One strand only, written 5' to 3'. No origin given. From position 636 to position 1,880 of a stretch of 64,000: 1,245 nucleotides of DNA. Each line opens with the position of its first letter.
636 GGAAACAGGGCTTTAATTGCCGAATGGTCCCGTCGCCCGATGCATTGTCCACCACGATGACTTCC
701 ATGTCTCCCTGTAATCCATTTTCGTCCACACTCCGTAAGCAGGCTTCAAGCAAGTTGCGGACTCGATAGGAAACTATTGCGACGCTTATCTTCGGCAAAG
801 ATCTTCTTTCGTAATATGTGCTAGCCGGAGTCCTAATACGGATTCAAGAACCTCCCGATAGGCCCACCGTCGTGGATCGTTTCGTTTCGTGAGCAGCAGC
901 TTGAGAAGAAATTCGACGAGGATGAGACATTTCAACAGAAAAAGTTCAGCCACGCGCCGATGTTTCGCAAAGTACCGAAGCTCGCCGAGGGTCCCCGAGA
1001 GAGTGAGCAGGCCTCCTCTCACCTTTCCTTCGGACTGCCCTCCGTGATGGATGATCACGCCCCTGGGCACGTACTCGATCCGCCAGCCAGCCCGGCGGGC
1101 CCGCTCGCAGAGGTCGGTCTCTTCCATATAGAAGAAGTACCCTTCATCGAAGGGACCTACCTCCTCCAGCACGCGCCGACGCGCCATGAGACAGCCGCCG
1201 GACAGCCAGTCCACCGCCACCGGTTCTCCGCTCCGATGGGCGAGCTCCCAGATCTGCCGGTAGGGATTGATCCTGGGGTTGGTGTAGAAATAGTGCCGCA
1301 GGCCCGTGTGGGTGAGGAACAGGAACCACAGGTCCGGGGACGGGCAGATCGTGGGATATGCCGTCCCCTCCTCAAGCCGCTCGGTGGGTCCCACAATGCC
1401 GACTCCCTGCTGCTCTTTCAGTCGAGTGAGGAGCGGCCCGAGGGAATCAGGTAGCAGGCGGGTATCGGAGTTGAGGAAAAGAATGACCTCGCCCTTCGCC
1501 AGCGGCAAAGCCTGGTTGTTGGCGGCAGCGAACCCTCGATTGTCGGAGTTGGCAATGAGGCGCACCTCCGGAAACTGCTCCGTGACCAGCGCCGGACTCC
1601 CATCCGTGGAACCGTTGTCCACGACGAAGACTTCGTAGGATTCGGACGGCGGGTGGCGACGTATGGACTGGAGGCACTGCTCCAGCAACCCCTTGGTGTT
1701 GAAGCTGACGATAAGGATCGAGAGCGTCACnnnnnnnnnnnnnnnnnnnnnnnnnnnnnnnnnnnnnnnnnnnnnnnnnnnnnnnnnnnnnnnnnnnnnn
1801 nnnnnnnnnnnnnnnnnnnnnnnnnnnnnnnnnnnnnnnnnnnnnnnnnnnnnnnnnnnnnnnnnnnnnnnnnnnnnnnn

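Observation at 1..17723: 17.7-kb, 16-gene single-strand surface-glycan locus with an atypical enzyme mix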

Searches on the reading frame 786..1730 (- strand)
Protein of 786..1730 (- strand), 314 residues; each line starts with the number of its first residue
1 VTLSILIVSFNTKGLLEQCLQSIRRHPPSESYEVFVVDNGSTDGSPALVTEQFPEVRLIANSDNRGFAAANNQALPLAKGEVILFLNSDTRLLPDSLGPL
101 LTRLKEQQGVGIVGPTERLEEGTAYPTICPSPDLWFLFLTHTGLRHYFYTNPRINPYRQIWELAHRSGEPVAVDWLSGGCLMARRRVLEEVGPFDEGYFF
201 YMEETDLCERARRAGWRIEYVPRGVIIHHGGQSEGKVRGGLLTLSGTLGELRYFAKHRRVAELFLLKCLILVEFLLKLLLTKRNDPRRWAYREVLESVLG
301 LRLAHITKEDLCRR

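Call 8: search_protein_families(library=pfam, proteins=[window:786-1730:-], max_evalue=0.01)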
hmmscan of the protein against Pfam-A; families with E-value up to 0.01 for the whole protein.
window:786-1730:- (314 aa): 6 families
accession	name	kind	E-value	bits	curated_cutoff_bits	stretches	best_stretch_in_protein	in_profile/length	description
PF00535.33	Glycos_transf_2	-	1.7e-25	90.3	23.3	1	4-117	1-116/168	Glycosyl transferase family 2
PF13641.12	Glyco_tranf_2_3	-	6e-17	62.9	27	1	3-226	3-209/230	Glycosyltransferase like family 2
PF13632.12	Glyco_trans_2_3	-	8.6e-09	35.9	27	1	82-224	1-119/198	Glycosyl transferase family group 2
PF10111.15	Glyco_tranf_2_2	-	0.0012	18.9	27.3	0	27-101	26-103/276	Glycosyltransferase like family 2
PF13506.12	Glyco_transf_21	-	0.0013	18.7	21.7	1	71-225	22-151/174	Glycosyl transferase family 21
PF13712.12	Glyco_tranf_2_5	-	0.0021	18.3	27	0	58-218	32-177/210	Glycosyltransferase like family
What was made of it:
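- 786..1730 (-): GT2 glycosyltransferase. PF00535 90.3 bits (call 8).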

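Call 9: search_protein_families(library=ncbifam, proteins=[window:786-1730:-], max_evalue=0.001)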
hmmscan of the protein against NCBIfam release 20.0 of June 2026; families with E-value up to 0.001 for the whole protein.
window:786-1730:- (314 aa): 20 families
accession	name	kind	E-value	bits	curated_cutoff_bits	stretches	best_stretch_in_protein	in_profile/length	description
TIGR03965.1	mycofact_glyco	equivalog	1.1e-22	80.5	280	2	4-115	77-189/467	mycofactocin biosynthesis glycosyltransferase MftF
NF041875.1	EPS_EpsD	equivalog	3.1e-17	63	370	1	3-116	1-116/325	exopolysaccharide biosynthesis glycosyltransferase EpsD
TIGR04283.1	glyco_like_mftF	equivalog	1.3e-14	54.4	182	1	3-104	1-96/221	TIGR04283 family arsenosugar biosynthesis glycosyltransferase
NF007482.0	PRK10073.1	equivalog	1.9e-13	50.1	423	1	2-102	7-108/334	glycosyltransferase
TIGR01556.1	rhamnosyltran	subfamily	8.3e-13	48.2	200.55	2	30-117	20-112/281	rhamnosyltransferase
TIGR03937.1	PgaC_IcaA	equivalog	1.5e-11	43.9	422.3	1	3-117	47-163/407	poly-beta-1,6-N-acetyl-D-glucosamine synthase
NF047683.1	TeichurnBiosyTuaG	equivalog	7.1e-11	42.2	400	1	3-107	8-114/252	teichuronic acid biosynthesis protein TuaG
NF050050.1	ProtGlycPglI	equivalog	6.6e-10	38.8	500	1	2-106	3-110/306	GalNAc(5)-diNAcBac-PP-undecaprenol beta-1,3-glucosyltransferase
NF038299.1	EPS_HpsN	equivalog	6.6e-09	35.2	425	0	2-113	2-115/317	hormogonium polysaccharide biosynthesis glycosyltransferase HpsN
TIGR03111.1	glyc2_xrt_Gpos1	hypoth_equivalog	7.5e-08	31.6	363.95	1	3-110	51-162/439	TIGR03111 family XrtG-associated glycosyltransferase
NF038302.1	EPS_HpsE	equivalog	1.6e-07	30.6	300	1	2-90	2-97/307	hormogonium polysaccharide biosynthesis glycosyltransferase HpsE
TIGR04242.1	nodulat_NodC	equivalog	1.8e-07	30.5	550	1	5-108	52-160/395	chitooligosaccharide synthase NodC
TIGR04009.1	wcaE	equivalog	3.2e-07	29.9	369.2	1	1-108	1-110/248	colanic acid biosynthesis glycosyltransferase WcaE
TIGR04195.1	S_glycosyl_SunS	equivalog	7.3e-06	25.1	350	1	5-90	61-142/421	SunS family peptide S-glycosyltransferase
NF053739.1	GlytfEpsEBac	equivalog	5.2e-05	22.4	450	1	4-113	4-116/265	glycosyltransferase EpsE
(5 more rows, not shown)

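Call 11: find_encoding_contigs(protein=window:786-1730:-, flank=10000, max_places=6)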
Protein window:786-1730:- (314 aa): no gene with exactly this product is on record in the collection.

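Call 15: find_homologous_proteins(query=window:786-1730:-, max_evalue=1e-10)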
Query window:786-1730:- (314 aa): 5766 proteins with E <= 1e-10 among 8000 candidates; the best 120 are listed.
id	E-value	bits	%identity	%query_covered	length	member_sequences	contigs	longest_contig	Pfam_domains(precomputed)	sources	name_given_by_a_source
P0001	5.5e-212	720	100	100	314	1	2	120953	PF13632.13,PF13641.13,PF00535.33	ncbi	-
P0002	1.4e-181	620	87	99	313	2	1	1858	PF13632.13,PF13641.13,PF00535.33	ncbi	-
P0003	2.0e-178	610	84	100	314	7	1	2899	PF13632.13,PF10111.15,PF13641.13,PF00535.33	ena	-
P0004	2.0e-177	607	85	99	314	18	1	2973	PF13632.13,PF10111.15,PF13641.13,PF00535.33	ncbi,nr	ncbi:MAG: glycosyltransferase family 2 protein [Nitrospirae bacterium]|nr:MAG: glycosyltransferase f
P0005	1.5e-174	597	83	99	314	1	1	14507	PF13632.13,PF13641.13,PF00535.33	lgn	-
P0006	7.0e-162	556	78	99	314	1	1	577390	PF13632.13,PF10111.15,PF13641.13,PF00535.33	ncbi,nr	ncbi:MAG: glycosyltransferase family 2 protein [Nitrospirae bacterium]|nr:MAG: glycosyltransferase f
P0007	6.7e-158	543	76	100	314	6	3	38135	PF13632.13,PF13641.13,PF00535.33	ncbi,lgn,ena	-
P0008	1.5e-155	535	77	100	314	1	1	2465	PF13632.13,PF13641.13,PF00535.33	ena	-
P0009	2.2e-155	534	77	100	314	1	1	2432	PF13632.13,PF13641.13,PF00535.33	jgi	-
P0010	6.8e-152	523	75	100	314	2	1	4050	PF13632.13,PF13641.13,PF00535.33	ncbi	-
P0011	9.1e-150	516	72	99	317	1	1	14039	PF13632.13,PF13641.13,PF00535.33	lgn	-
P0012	5.5e-149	513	73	100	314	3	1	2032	PF13632.13,PF13641.13,PF00535.33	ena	-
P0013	6.5e-146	503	73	100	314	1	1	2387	PF13632.13,PF13641.13,PF00535.33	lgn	-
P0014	8.2e-145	500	72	100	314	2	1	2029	PF13632.13,PF13641.13,PF00535.33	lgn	-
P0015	1.9e-143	495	72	100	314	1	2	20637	PF13632.13,PF10111.15,PF13641.13,PF00535.33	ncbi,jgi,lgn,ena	-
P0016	1.0e-142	493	71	99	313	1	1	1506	PF13632.13,PF13641.13,PF00535.33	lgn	-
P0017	2.2e-140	485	69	100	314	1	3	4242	PF13632.13,PF10111.15,PF13641.13,PF00535.33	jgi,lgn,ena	-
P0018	6.5e-140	484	69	100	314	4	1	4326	PF13632.13,PF13641.13,PF00535.33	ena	-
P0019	2.0e-128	446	63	99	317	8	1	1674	PF13632.13,PF10111.15,PF13641.13,PF00535.33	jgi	-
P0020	8.5e-127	440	65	99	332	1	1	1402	PF13641.13,PF00535.33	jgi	-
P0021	3.5e-126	438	64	99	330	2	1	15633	PF13641.13,PF00535.33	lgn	-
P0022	5.2e-126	438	64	99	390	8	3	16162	PF13641.13,PF00535.33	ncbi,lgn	-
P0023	2.9e-125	435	63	100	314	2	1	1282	PF13632.13,PF13641.13,PF00535.33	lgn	-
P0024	4.5e-125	435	61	98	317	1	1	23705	PF13641.13,PF00535.33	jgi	-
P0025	5.5e-124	431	61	100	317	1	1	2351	PF13632.13,PF10111.15,PF13641.13,PF00535.33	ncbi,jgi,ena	-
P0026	9.2e-124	431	61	99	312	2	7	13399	PF13632.13,PF13641.13,PF00535.33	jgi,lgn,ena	-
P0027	1.0e-122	427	62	98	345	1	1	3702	PF13632.13,PF13641.13,PF00535.33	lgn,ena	-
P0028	1.0e-122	427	60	100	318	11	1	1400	PF13632.13,PF13641.13,PF00535.33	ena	-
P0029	1.8e-122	426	62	99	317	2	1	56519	PF13641.13,PF00535.33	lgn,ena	-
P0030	3.3e-122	425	62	96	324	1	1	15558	PF13632.13,PF13641.13,PF00535.33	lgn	-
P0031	4.0e-122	425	59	99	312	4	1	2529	PF13632.13,PF13641.13,PF00535.33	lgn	-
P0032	1.1e-121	424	60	99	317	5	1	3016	PF13641.13,PF00535.33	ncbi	-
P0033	7.5e-120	418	59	98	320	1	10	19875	PF13632.13,PF13641.13,PF00535.33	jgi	jgi:GT2 family glycosyltransferase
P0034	2.3e-119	416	61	98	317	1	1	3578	PF13632.13,PF13641.13,PF00535.33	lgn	-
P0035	5.2e-119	415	57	100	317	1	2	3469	PF13632.13,PF13641.13,PF00535.33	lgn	-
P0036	6.9e-119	414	61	98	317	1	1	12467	PF13632.13,PF13641.13,PF00535.33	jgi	-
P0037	3.1e-118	412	57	99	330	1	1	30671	PF13712.13,PF13632.13,PF10111.15,PF13641.13,PF00535.33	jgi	jgi:N-acetylglucosaminyl-diphospho-decaprenol L-rhamnosyltransferase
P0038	2.1e-117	410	60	99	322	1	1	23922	PF13632.13,PF13641.13,PF00535.33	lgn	-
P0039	2.3e-117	409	60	98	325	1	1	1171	PF13632.13,PF13641.13,PF00535.33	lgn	-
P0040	9.2e-117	408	60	98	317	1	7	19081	PF13641.13,PF00535.33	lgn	-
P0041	9.8e-117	407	58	100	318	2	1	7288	PF13632.13,PF10111.15,PF13641.13,PF00535.33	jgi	-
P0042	2.9e-115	403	58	99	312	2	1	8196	PF13632.13,PF10111.15,PF13641.13,PF00535.33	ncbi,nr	ncbi:MAG: glycosyltransferase family 2 protein [Deltaproteobacteria bacterium]|nr:glycosyltransferas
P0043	5.2e-115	402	62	91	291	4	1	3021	PF13641.13,PF00535.33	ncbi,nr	ncbi:MAG: glycosyltransferase family 2 protein, partial [Nitrospirota bacterium]|nr:glycosyltransfer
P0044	7.9e-115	401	58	99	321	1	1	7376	PF10111.15,PF13641.13,PF00535.33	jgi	jgi:GT2 family glycosyltransferase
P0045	9.3e-107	375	55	99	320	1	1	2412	PF10111.15,PF13641.13,PF00535.33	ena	-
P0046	6.4e-106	372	56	100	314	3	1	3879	PF13632.13,PF13641.13,PF00535.33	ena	-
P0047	1.1e-105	371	57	98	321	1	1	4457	PF13632.13,PF10111.15,PF13641.13,PF00535.33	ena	-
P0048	1.1e-103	364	54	100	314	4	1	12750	PF13632.13,PF13641.13,PF00535.33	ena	-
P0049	1.2e-101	358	54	98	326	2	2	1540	PF13632.13,PF10111.15,PF13641.13,PF00535.33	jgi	-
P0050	2.5e-93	331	52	99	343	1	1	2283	PF13641.13,PF00535.33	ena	-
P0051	4.9e-64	234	62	52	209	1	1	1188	PF13632.13,PF13641.13,PF00535.33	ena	-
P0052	1.7e-60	223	44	89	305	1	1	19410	PF13632.13,PF13641.13,PF00535.33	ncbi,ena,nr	ncbi:MAG: glycosyltransferase [Chloroflexi bacterium]|nr:glycosyltransferase [Chloroflexota bacteriu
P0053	2.4e-57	212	41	89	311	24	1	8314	PF13632.13,PF13641.13,PF00535.33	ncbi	-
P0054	1.5e-56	210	44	75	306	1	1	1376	PF13632.13,PF10111.15,PF13641.13,PF00535.33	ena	-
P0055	1.6e-56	210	45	82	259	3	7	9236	PF13632.13,PF13641.13,PF00535.33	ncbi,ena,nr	ncbi:MAG: glycosyltransferase family 2 protein [Chloroflexi bacterium]|nr:glycosyltransferase family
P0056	3.6e-56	208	41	95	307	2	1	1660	PF13632.13,PF13641.13,PF00535.33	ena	-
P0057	6.4e-56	208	41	95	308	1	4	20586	PF13632.13,PF13641.13,PF00535.33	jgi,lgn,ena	-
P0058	8.2e-56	207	41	88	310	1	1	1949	PF13632.13,PF13641.13,PF00535.33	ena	-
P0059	1.3e-55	207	40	96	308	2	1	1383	PF13632.13,PF13641.13,PF00535.33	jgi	-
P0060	1.3e-55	207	41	96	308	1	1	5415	PF13632.13,PF13641.13,PF00535.33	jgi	-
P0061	3.8e-55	205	41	88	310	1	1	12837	PF13632.13,PF13641.13,PF00535.33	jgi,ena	-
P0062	1.0e-54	204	42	88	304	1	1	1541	PF13632.13,PF13641.13,PF00535.33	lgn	-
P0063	1.4e-54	203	42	87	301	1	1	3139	PF13632.13,PF13641.13,PF00535.33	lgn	-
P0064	1.6e-54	203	40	96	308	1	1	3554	PF13632.13,PF13641.13,PF00535.33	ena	-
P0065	1.8e-54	203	40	88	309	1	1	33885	PF13632.13,PF13641.13,PF00535.33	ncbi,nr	ncbi:MAG: glycosyltransferase family 2 protein [Anaerolineae bacterium]|nr:glycosyltransferase famil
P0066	2.2e-54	203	41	88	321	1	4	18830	PF13632.13,PF10111.15,PF13641.13,PF00535.33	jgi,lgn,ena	jgi:GT2 family glycosyltransferase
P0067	2.2e-54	203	39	95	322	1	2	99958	PF13632.13,PF13641.13,PF00535.33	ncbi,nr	ncbi:MAG: glycosyltransferase family 2 protein [Anaerolineae bacterium]|nr:glycosyltransferase famil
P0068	2.6e-54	202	40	87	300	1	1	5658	PF13632.13,PF13641.13,PF00535.33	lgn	-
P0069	4.4e-54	202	40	88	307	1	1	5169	PF13632.13,PF13641.13,PF00535.33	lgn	-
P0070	4.7e-54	201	42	96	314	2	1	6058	PF13632.13,PF13641.13,PF00535.33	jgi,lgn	-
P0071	5.0e-54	201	41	96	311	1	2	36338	PF13632.13,PF13641.13,PF00535.33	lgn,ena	-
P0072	6.3e-54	201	42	89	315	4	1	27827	PF13632.13,PF13641.13,PF00535.33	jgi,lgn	jgi:GT2 family glycosyltransferase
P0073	6.7e-54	201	41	84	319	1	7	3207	PF13712.13,PF13632.13,PF10111.15,PF13641.13,PF00535.33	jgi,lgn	jgi:GT2 family glycosyltransferase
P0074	7.4e-54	201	42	89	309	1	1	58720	PF13632.13,PF13641.13,PF00535.33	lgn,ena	-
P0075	1.1e-53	200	41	88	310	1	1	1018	PF13632.13,PF13641.13,PF00535.33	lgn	-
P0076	1.1e-53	200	40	88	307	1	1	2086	PF13632.13,PF13641.13,PF00535.33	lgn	-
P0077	1.5e-53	200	39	89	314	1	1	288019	PF13632.13,PF13641.13,PF00535.33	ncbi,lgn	-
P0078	1.7e-53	200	41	88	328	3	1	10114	PF13632.13,PF10111.15,PF13506.14,PF13641.13,PF00535.33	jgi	-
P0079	1.8e-53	200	40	89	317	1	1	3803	PF13632.13,PF13641.13,PF00535.33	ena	-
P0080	1.8e-53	200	43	90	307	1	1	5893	PF13632.13,PF13641.13,PF00535.33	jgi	jgi:GT2 family glycosyltransferase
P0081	2.1e-53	199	40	89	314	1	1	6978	PF13632.13,PF13641.13,PF00535.33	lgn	-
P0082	2.1e-53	199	43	87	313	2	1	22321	PF13632.13,PF13641.13,PF00535.33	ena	-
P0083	2.6e-53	199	41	87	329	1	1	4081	PF13632.13,PF13641.13,PF00535.33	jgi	jgi:N-acetylglucosaminyl-diphospho-decaprenol L-rhamnosyltransferase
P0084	2.8e-53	199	41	89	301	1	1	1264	PF13632.13,PF13641.13,PF00535.33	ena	-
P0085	3.1e-53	199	46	75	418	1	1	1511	PF13641.13,PF00535.33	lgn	-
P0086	3.9e-53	198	39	96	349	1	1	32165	PF13632.13,PF13641.13,PF00535.33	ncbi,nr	ncbi:MAG: glycosyltransferase family 2 protein [Anaerolineae bacterium]|nr:glycosyltransferase famil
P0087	4.6e-53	198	39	96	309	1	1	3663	PF13632.13,PF13641.13,PF00535.33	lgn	-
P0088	5.6e-53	198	46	75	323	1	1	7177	PF13632.13,PF13641.13,PF00535.33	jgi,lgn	jgi:hypothetical protein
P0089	6.5e-53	198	43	82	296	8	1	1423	PF13641.13,PF00535.33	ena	-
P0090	7.7e-53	197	42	87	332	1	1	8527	PF13632.13,PF13641.13,PF00535.33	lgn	-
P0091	7.8e-53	197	40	91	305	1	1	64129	PF13632.13,PF13641.13,PF00535.33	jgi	-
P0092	1.2e-52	197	41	87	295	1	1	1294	PF13641.13,PF00535.33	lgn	-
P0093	1.2e-52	197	39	96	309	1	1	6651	PF13632.13,PF13641.13,PF00535.33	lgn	-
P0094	1.2e-52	197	40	89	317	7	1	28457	PF13632.13,PF13641.13,PF00535.33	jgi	-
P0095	1.4e-52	197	39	95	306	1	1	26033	PF13632.13,PF13641.13,PF00535.33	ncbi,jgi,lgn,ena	-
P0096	1.5e-52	197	40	96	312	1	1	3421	PF13632.13,PF13641.13,PF00535.33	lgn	-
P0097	2.2e-52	196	41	86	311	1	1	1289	PF13632.13,PF13641.13,PF00535.33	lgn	-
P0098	2.3e-52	196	39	96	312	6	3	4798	PF13632.13,PF13641.13,PF00535.33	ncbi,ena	-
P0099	2.5e-52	196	39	87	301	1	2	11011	PF13632.13,PF10111.15,PF13641.13,PF00535.33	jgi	jgi:GT2 family glycosyltransferase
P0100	3.5e-52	195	41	89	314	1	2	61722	PF13632.13,PF13641.13,PF00535.33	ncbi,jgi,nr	ncbi:MAG: glycosyltransferase family 2 protein [Anaerolineae bacterium]|jgi:GT2 family glycosyltrans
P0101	3.6e-52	195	40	88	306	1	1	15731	PF13632.13,PF10111.15,PF13506.14,PF13641.13,PF00535.33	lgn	-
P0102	4.1e-52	195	42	89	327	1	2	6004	PF13632.13,PF13641.13,PF00535.33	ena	-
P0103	4.8e-52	195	43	82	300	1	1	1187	PF13632.13,PF13641.13,PF00535.33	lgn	-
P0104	5.0e-52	195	40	88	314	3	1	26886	PF13632.13,PF13641.13,PF00535.33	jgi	jgi:GT2 family glycosyltransferase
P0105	5.2e-52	195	39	89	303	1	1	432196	PF13632.13,PF13641.13,PF00535.33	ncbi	-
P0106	6.0e-52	195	41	95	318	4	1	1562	PF13632.13,PF13641.13,PF00535.33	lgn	-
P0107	6.7e-52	194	43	73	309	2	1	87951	PF13632.13,PF13641.13,PF00535.33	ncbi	-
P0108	8.3e-52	194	39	94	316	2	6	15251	PF13712.13,PF13632.13,PF10111.15,PF13506.14,PF13641.13,PF00535.33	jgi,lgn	-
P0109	9.0e-52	194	39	96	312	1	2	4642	PF13632.13,PF13641.13,PF00535.33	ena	-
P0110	1.0e-51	194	43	88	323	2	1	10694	PF13632.13,PF13641.13,PF00535.33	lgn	-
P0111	1.4e-51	193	40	89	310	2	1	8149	PF13632.13,PF13641.13,PF00535.33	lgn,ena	-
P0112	1.6e-51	193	40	96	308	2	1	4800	PF13641.13,PF00535.33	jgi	jgi:GT2 family glycosyltransferase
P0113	1.8e-51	193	38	90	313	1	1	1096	PF13632.13,PF13506.14,PF13641.13,PF00535.33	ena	-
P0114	2.5e-51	193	43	82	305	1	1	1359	PF13632.13,PF13641.13,PF00535.33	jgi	-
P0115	3.2e-51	192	38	96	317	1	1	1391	PF13632.13,PF13641.13,PF00535.33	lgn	-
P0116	3.5e-51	192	40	89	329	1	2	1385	PF13632.13,PF13641.13,PF00535.33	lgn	-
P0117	3.8e-51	192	40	90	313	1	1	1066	PF13632.13,PF13641.13,PF00535.33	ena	-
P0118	4.1e-51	192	44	82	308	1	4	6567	PF13632.13,PF13641.13,PF00535.33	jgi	jgi:GT2 family glycosyltransferase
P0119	4.2e-51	192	40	89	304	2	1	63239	PF13632.13,PF13641.13,PF00535.33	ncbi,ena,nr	ncbi:MAG: hypothetical protein A2W33_05655 [Chloroflexi bacterium RBG_16_52_11]|nr:MAG: hypothetical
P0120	4.3e-51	192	43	97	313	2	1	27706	PF13641.13,PF00535.33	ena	-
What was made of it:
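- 786..1730 (-): 100% identical to P0001 from a 120,953-bp NCBI contig (call 15).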

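Call 16: find_encoding_contigs(protein=P0001, flank=10000, max_places=4)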
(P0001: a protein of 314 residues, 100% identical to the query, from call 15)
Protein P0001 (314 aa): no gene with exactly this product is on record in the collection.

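Call 17: find_encoding_contigs(protein=P0006, flank=10000, max_places=4)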
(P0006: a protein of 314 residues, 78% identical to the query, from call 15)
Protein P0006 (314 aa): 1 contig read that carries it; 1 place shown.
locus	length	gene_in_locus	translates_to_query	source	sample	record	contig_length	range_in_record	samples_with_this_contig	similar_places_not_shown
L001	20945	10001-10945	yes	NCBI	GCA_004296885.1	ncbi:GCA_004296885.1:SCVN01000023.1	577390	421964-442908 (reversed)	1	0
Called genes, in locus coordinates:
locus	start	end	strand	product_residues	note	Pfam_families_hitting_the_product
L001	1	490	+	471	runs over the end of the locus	PF04932:Wzy_C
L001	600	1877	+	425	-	PF13231:PMT_2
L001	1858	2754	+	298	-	PF13649:Methyltransf_25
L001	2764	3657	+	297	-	PF00535:Glycos_transf_2, PF13641:Glyco_tranf_2_3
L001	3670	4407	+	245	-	PF13489:Methyltransf_23, PF13847:Methyltransf_31, PF08241:Methyltransf_11, PF08242:Methyltransf_12, PF13649:Methyltransf_25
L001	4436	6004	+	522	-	PF01943:Polysacc_synt, PF01554:MatE (weak), PF13440:Polysacc_synt_3, PF03023:MurJ (faint)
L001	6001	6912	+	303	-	PF13489:Methyltransf_23, PF07021:MetW (weak), PF13847:Methyltransf_31, PF08241:Methyltransf_11, PF08242:Methyltransf_12, PF13649:Methyltransf_25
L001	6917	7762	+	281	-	PF13489:Methyltransf_23, PF13649:Methyltransf_25, PF13847:Methyltransf_31, PF08241:Methyltransf_11, PF08242:Methyltransf_12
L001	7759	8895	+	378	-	PF01075:Glyco_transf_9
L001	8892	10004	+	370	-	PF13477:Glyco_trans_4_2 (faint), PF13439:Glyco_transf_4, PF13579:Glyco_trans_4_4, PF20706:GT4-conflict, PF00534:Glycos_transf_1, PF13692:Glyco_trans_1_4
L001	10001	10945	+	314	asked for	PF00535:Glycos_transf_2, PF10111:Glyco_tranf_2_2 (faint), PF13641:Glyco_tranf_2_3, PF13632:Glyco_trans_2_3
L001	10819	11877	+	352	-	PF00535:Glycos_transf_2, PF13641:Glyco_tranf_2_3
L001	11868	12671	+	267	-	PF08241:Methyltransf_11, PF13649:Methyltransf_25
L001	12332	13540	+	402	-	PF01209:Ubie_methyltran (weak), PF13489:Methyltransf_23, PF07021:MetW (weak), PF08241:Methyltransf_11, PF08242:Methyltransf_12, PF13649:Methyltransf_25, PF13847:Methyltransf_31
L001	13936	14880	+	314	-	PF00535:Glycos_transf_2 (faint)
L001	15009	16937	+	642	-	PF13522:GATase_6, PF13537:GATase_7, PF00733:Asn_synthase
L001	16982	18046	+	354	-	PF03966:Trm112p (weak), PF13489:Methyltransf_23, PF08241:Methyltransf_11, PF08242:Methyltransf_12, PF13649:Methyltransf_25, PF13847:Methyltransf_31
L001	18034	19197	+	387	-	PF13439:Glyco_transf_4, PF13579:Glyco_trans_4_4, PF20706:GT4-conflict, PF00534:Glycos_transf_1, PF13692:Glyco_trans_1_4, PF13524:Glyco_trans_1_2 (weak)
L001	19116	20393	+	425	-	PF13579:Glyco_trans_4_4, PF13439:Glyco_transf_4, PF13477:Glyco_trans_4_2 (weak), PF20706:GT4-conflict, PF00534:Glycos_transf_1, PF13692:Glyco_trans_1_4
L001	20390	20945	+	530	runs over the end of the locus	-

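Call 18: list_cluster_members(proteins=[P0001])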
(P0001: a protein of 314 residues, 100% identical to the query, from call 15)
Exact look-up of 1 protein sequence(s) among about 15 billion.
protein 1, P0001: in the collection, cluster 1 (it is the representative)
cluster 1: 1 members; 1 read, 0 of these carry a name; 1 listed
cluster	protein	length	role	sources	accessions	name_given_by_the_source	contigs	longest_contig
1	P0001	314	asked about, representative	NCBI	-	-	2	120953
